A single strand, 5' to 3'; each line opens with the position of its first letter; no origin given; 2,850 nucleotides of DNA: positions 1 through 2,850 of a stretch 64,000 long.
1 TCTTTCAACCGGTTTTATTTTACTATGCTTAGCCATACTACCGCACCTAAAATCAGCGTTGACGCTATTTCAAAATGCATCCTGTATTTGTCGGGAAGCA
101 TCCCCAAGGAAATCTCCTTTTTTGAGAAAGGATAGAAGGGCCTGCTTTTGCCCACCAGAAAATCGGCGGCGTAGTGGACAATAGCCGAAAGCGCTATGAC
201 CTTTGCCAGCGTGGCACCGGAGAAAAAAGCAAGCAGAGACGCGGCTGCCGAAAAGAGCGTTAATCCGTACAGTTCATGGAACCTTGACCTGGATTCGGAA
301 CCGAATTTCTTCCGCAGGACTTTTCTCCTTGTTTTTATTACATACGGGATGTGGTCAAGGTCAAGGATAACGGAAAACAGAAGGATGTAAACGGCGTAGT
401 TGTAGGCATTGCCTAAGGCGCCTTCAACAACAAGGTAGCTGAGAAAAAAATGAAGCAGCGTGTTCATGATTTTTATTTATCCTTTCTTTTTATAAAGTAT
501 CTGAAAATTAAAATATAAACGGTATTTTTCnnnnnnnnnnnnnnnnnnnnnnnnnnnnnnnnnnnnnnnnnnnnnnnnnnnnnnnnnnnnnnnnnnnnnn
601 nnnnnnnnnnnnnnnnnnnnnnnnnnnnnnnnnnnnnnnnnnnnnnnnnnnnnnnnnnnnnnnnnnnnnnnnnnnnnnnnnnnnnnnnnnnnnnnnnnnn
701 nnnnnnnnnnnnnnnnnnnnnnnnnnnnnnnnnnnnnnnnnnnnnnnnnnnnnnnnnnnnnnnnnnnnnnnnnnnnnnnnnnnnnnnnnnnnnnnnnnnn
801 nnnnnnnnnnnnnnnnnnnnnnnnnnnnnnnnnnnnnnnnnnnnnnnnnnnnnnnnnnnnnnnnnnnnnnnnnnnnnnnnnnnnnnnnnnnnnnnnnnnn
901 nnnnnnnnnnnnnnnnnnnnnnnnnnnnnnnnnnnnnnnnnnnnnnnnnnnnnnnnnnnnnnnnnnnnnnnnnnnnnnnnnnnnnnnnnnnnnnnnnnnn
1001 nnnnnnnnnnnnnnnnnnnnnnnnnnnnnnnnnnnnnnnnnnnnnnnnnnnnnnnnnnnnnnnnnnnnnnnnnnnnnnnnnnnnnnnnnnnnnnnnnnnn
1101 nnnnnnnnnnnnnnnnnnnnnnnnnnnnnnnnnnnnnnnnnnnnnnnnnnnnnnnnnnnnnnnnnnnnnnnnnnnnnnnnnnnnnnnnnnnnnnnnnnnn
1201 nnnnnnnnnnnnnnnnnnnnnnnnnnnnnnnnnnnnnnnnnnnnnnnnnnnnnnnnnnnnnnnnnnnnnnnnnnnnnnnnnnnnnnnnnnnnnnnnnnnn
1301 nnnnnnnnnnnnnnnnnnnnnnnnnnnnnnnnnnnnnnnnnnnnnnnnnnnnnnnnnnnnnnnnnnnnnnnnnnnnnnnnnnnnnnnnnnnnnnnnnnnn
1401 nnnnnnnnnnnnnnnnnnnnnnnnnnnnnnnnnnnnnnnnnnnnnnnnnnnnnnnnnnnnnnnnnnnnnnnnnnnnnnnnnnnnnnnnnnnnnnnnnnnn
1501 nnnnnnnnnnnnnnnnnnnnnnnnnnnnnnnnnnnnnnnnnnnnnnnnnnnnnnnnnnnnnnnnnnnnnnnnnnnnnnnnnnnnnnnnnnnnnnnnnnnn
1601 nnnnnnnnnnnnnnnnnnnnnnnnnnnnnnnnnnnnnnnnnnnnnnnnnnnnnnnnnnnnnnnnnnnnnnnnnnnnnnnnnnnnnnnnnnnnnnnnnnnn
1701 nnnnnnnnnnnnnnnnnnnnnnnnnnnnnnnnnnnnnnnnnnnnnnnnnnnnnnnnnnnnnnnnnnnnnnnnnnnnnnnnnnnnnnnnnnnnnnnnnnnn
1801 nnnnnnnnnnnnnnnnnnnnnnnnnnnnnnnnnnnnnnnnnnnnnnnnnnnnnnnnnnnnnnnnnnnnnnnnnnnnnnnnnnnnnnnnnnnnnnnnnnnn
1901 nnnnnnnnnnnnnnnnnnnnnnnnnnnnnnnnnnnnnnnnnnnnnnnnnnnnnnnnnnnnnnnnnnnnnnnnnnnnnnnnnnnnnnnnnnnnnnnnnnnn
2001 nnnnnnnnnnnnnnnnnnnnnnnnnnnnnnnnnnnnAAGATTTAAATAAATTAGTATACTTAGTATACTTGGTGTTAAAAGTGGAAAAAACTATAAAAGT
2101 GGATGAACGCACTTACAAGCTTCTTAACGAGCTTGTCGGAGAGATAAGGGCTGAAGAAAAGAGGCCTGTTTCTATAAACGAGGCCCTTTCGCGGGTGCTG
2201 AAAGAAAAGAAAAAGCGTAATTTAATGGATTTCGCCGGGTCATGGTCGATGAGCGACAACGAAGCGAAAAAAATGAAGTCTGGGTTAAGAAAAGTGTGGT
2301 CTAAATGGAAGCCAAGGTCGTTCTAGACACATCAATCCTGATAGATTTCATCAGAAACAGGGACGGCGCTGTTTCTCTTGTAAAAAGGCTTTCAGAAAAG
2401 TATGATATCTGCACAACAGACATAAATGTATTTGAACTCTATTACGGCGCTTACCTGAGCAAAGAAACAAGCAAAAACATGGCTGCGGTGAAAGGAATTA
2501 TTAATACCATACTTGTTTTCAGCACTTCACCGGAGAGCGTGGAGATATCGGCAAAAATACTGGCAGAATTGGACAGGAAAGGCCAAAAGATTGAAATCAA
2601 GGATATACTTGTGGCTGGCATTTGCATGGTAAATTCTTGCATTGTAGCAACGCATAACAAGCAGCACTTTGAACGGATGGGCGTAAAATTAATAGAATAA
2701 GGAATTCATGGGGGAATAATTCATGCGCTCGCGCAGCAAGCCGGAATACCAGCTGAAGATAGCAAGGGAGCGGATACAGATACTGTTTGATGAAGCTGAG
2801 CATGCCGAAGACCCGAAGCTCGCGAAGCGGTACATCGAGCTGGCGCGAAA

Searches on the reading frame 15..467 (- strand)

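Call 69: search_protein_families(library=pfam, proteins=[window:15-467:-], max_evalue=0.0001)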
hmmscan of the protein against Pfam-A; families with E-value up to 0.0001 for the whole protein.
window:15-467:- (150 aa): 1 family
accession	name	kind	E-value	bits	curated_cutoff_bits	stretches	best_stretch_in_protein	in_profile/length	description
PF04307.19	YdjM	-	5e-09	36.3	29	1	1-130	1-135/176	YdjM inner membrane protein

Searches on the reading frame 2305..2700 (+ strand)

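Call 70: search_protein_families(library=pfam, proteins=[window:2305-2700:+], max_evalue=0.0001)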
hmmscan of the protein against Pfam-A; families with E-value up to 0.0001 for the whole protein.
window:2305-2700:+ (131 aa): 1 family
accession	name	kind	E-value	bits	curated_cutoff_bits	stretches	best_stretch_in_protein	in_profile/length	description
PF01850.27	PIN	-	1.7e-13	51.7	23.6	1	5-126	1-118/120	PIN domain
